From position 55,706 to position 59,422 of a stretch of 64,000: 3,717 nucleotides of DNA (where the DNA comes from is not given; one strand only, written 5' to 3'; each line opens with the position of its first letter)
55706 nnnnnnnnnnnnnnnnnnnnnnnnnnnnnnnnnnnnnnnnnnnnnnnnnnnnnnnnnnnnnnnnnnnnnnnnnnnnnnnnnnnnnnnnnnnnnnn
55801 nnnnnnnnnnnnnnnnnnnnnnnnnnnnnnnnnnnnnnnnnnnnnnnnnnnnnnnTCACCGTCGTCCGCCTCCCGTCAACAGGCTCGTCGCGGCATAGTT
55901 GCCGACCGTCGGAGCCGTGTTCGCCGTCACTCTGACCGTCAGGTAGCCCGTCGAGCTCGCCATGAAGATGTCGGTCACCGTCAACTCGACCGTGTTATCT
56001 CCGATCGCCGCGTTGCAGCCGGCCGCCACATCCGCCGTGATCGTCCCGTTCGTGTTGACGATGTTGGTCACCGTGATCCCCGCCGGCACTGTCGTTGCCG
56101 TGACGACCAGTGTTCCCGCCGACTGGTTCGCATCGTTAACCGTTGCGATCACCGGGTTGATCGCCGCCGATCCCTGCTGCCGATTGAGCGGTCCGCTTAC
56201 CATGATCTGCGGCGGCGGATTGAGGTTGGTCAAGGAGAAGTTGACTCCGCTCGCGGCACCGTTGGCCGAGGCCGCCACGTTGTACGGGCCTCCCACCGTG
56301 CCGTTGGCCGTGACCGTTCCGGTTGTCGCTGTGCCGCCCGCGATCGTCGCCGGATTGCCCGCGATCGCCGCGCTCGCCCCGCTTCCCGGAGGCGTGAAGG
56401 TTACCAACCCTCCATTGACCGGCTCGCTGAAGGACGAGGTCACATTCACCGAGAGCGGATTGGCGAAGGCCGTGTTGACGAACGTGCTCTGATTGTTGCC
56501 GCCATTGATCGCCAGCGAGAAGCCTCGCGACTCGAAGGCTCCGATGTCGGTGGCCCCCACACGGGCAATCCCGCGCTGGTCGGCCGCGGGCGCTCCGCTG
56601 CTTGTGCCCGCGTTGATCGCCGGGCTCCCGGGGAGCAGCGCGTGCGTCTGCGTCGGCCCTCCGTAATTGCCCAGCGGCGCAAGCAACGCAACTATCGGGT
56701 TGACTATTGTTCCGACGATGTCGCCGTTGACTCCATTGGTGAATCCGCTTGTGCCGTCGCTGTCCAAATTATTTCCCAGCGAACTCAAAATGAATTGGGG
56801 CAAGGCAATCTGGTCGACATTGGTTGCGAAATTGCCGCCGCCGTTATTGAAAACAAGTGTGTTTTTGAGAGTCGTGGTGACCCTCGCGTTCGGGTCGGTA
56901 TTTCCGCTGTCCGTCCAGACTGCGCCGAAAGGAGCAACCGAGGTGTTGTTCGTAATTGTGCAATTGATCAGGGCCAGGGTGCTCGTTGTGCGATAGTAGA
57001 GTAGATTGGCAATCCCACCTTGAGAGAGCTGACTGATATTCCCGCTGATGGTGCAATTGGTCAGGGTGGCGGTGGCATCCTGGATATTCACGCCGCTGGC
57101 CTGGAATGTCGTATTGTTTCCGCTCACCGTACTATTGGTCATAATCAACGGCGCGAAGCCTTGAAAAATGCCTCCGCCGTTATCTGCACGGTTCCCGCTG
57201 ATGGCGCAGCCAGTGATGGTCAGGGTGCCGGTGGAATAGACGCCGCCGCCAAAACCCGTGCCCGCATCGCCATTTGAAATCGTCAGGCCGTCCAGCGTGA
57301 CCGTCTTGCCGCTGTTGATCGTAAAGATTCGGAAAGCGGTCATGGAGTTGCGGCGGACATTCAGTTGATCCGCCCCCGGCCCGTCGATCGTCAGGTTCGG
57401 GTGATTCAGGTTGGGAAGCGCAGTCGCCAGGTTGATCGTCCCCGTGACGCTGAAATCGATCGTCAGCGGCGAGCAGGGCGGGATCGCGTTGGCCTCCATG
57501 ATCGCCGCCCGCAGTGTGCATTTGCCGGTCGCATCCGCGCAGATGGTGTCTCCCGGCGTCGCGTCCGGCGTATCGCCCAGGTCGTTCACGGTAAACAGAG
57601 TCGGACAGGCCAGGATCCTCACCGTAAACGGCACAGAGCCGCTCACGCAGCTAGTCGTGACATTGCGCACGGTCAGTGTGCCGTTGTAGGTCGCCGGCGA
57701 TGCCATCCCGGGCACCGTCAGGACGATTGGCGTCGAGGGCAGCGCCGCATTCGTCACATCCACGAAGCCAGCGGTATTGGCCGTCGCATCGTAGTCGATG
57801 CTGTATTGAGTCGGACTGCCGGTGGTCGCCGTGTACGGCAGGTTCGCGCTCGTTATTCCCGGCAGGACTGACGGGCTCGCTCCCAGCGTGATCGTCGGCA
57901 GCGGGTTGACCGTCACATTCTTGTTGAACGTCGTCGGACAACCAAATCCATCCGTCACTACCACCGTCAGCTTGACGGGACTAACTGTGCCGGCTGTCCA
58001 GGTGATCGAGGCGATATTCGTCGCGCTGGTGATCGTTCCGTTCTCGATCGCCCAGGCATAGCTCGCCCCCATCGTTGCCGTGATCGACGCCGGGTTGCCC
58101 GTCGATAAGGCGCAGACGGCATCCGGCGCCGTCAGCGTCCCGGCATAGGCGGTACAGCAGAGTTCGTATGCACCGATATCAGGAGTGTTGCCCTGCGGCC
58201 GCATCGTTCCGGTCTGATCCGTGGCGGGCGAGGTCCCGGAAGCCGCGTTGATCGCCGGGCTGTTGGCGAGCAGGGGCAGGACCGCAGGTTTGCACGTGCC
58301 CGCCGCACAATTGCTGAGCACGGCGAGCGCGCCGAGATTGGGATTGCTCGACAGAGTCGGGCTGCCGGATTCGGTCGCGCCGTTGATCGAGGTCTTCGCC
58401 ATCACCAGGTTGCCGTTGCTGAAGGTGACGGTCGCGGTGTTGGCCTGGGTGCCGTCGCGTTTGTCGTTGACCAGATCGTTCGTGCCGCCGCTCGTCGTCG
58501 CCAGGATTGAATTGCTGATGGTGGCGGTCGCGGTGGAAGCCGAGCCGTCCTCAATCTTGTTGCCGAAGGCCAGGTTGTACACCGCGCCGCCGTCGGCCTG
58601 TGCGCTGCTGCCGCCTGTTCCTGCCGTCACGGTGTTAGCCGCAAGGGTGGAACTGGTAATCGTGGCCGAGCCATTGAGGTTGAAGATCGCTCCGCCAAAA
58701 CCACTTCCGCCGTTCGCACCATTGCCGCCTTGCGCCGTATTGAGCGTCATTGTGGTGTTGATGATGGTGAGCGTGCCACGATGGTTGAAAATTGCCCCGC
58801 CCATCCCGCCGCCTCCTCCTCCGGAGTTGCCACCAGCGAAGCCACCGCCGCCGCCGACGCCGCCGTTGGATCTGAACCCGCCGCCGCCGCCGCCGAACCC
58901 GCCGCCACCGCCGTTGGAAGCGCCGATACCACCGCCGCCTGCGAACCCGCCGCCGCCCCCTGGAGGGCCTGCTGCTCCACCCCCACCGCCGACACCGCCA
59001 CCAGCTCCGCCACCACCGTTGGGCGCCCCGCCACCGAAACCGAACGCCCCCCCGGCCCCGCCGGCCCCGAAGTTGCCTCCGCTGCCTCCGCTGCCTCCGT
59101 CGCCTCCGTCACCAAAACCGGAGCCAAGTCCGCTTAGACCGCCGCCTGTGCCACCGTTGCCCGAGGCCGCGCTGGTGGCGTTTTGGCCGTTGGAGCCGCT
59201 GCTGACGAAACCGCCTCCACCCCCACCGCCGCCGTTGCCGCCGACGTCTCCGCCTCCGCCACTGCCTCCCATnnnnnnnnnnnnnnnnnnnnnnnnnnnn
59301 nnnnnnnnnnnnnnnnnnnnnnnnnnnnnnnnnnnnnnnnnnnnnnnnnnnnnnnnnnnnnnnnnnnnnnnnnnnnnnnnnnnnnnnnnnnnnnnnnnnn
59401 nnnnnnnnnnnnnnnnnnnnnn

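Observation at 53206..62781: ~9.5-kb gene for a giant Gly-rich, Pmp-like (GGAIFN) beta-helix surface protein with internal 570-bp tandem repeats and G/C homopolymer tracts at every frame break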

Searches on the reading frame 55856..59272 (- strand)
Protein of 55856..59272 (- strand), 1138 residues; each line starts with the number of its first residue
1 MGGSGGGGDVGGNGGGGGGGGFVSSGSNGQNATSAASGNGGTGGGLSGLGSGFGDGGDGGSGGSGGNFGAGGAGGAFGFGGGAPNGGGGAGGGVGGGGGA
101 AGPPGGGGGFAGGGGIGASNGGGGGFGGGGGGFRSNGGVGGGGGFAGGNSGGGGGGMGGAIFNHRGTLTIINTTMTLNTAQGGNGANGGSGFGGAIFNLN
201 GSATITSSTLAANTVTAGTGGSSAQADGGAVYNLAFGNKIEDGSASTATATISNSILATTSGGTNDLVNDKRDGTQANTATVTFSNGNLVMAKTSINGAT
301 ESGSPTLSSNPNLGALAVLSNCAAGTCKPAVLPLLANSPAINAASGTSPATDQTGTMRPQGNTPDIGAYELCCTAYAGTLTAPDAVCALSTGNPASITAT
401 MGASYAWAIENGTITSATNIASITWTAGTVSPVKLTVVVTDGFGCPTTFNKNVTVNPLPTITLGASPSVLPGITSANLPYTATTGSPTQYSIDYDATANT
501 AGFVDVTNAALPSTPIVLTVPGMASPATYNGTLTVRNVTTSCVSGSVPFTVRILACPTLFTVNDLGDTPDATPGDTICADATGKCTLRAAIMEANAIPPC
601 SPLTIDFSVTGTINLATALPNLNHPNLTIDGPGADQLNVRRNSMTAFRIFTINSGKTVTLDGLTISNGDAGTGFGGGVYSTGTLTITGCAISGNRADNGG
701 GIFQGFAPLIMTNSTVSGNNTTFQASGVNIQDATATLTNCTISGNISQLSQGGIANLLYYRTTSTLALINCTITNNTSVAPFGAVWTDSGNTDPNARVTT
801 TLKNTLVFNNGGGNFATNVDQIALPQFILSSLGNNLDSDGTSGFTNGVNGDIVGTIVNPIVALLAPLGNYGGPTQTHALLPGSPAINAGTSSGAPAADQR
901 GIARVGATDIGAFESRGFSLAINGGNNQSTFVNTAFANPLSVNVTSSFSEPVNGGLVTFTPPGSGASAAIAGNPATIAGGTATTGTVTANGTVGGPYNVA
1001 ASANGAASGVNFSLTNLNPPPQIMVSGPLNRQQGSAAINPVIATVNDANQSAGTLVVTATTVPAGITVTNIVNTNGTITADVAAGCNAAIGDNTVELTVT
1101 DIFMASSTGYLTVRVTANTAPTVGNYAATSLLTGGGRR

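Call 4: search_protein_families(library=pfam, proteins=[window:55856-59272:-], max_evalue=0.1)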
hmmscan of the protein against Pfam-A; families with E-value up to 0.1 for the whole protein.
window:55856-59272:- (1138 aa): 0 families

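Call 15: search_protein_families(library=ncbifam, proteins=[window:55865-58804:-], max_evalue=0.01)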
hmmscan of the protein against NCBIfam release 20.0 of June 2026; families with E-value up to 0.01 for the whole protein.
seq(980 aa): 2 families
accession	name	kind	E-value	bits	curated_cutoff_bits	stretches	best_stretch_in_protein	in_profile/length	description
NF041518.1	choice_anch_Q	domain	3.5e-35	120.1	25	2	707-759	3-57/58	choice-of-anchor Q domain-containing protein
TIGR04214.1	CSLREA_Nterm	domain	6e-06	26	25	1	404-439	1-27/27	CSLREA domain-containing protein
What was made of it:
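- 58163..59832 (-): Module 3 (residues 1038-1594): ELIGAI motif, Gly-rich tract 3 (58790-59406), three GGA(I/V)(F/Y)N rungs and a choice-of-anchor-Q motif. Call 15.
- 56525..57604 (-): Module 4 (residues 1781-2140): CSLREA-type start (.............), Cys-containing rungs without a Gly expansion, and a choice-of-anchor-Q motif. TIGR04214 at 26.0 bits and NF041518 at 120.1 bits over 2 stretches (call 15).
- On Choice-of-anchor-Q / CSLREA-domain repeat proteins: 26.0 bits against a cut-off of 25, at .................... (call 15).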

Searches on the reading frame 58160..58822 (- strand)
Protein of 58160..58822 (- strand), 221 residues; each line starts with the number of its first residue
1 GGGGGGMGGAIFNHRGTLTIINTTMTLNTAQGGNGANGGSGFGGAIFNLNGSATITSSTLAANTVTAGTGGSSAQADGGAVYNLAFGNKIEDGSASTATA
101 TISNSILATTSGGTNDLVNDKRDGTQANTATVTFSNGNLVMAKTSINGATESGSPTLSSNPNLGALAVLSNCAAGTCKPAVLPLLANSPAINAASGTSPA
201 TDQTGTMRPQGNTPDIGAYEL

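Call 34: search_protein_families(library=pfam, proteins=[window:58160-58822:-], max_evalue=10)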
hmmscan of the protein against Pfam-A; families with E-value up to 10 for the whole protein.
seq(221 aa): 0 families

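Call 61: predict_structure(alignment_id=A3)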
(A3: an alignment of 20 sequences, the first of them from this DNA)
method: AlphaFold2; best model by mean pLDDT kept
length: 220 residues; sequences in the alignment: 20
mean_pLDDT: 87.8   pTM: 0.87
mean pLDDT of the five models: 87.8, 85.1, 84.8, 83.9, 83.5
residues with pLDDT >= 90: 132; 70-90: 66; 50-70: 19; < 50: 3
segments of 3 or more residues with pLDDT < 50: 1-3
pLDDT, mean of each block of 10 residues (from residue 1): 62 96 92 81 94 97 87 90 81 89 94 95 92 97 97 95 84 72 92 87 76 82
secondary structure, 60 per line:
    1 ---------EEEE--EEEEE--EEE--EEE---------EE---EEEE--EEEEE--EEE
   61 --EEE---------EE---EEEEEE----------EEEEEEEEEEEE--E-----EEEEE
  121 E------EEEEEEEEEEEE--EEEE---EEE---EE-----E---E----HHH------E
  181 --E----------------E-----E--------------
elements in order: E10-13 E16-20 E23-25 E28-30 E45-48 E51-55 E58-60 E63-65 E80-85 E96-107 E116-121 E128-139 E142-145 E149-151
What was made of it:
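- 58163..59832 (-): The AF2 model of window ORF4 aa 152-371 has pLDDT 87.8 and periodic short strands (call 61).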

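Call 63: fold_search(model_id=the predicted structure, library=pdb)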
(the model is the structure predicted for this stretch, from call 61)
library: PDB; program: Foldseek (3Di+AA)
matches with E <= 10: 59; with E <= 0.001: 0
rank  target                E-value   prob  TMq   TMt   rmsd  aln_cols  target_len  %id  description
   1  9cdu_C                1.2e-02  0.87  0.33  0.21  12.6       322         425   16  Crystal Structure of Rhombotarget A-peptide Complex (released 2025-07-02)
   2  9cdv_B                5.1e-02  0.60  0.29  0.21  12.5       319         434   16  Crystal Structure of Rhombotarget A (released 2025-07-02)
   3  7v6i_A                1.5e-01  0.35  0.31  0.14  11.1       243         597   14  Crystal structure of lacto-N-biosidase BsaX from Bifidobacterium saguini, lacto-N-biose complex (released 2022-02-09)
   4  9cdu_A                2.6e-01  0.25  0.33  0.20  13.4       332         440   17  Crystal Structure of Rhombotarget A-peptide Complex (released 2025-07-02)
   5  1ru4                  2.9e-01  0.16  0.29  0.19  13.4       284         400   16  Crystal structure of pectate lyase Pel9A (released 2004-04-13)
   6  5gqc_D                4.6e-01  0.09  0.23  0.11  13.8       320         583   15  Crystal structure of lacto-N-biosidase LnbX from Bifidobacterium longum subsp. longum, ligand-free form (released 2017-04-19)
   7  9u4u_A                4.9e-01  0.01  0.08  0.09  19.5       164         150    9  Structure of the functional amyloid FapC from Pseudomonas sp.UK4 (released 2025-08-06)
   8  6eio                  5.2e-01  0.06  0.17  0.16  13.4       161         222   16  Crystal structure of an ice binding protein from an Antarctic Biological Consortium (released 2018-03-28)
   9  9li0_B                6.7e-01  0.08  0.19  0.18   9.8       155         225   13  Crystal structure of engineered ice-binding protein (M74I and A97V) from Candidatus Cryosericum odellii strain SMC5_16 (released 2025-09-03)
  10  9f2y_A                9.2e-01  0.06  0.15  0.28  10.3       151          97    9  Focused refinement of SV2B-LD-BoNT/A1 at pH 5.5 (released 2025-03-12)
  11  9f3c_A                1.1e+00  0.05  0.15  0.08  10.6       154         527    9  Low-resolution (5.4 angstrom) cryo-EM structure of SV2B-BoNT/A1 at pH 5.5 (released 2025-03-12)
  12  4nu3_A                1.1e+00  0.04  0.17  0.16  11.9       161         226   14  Crystal structure of mFfIBP, a capping head region swapped mutant of ice-binding protein (released 2014-04-16)
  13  4nu3_B                1.3e+00  0.04  0.17  0.17  11.9       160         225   11  Crystal structure of mFfIBP, a capping head region swapped mutant of ice-binding protein (released 2014-04-16)
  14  7v6m_A                1.5e+00  0.06  0.26  0.13  12.9       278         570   14  Crystal structure of lacto-N-biosidase TnX from Tynzenella nexilis, lacto-N-biose complex (released 2022-02-09)
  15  7bbv_A                1.6e+00  0.07  0.24  0.19  10.1       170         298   11  Pectate lyase B from Verticillium dahliae (released 2022-07-13)
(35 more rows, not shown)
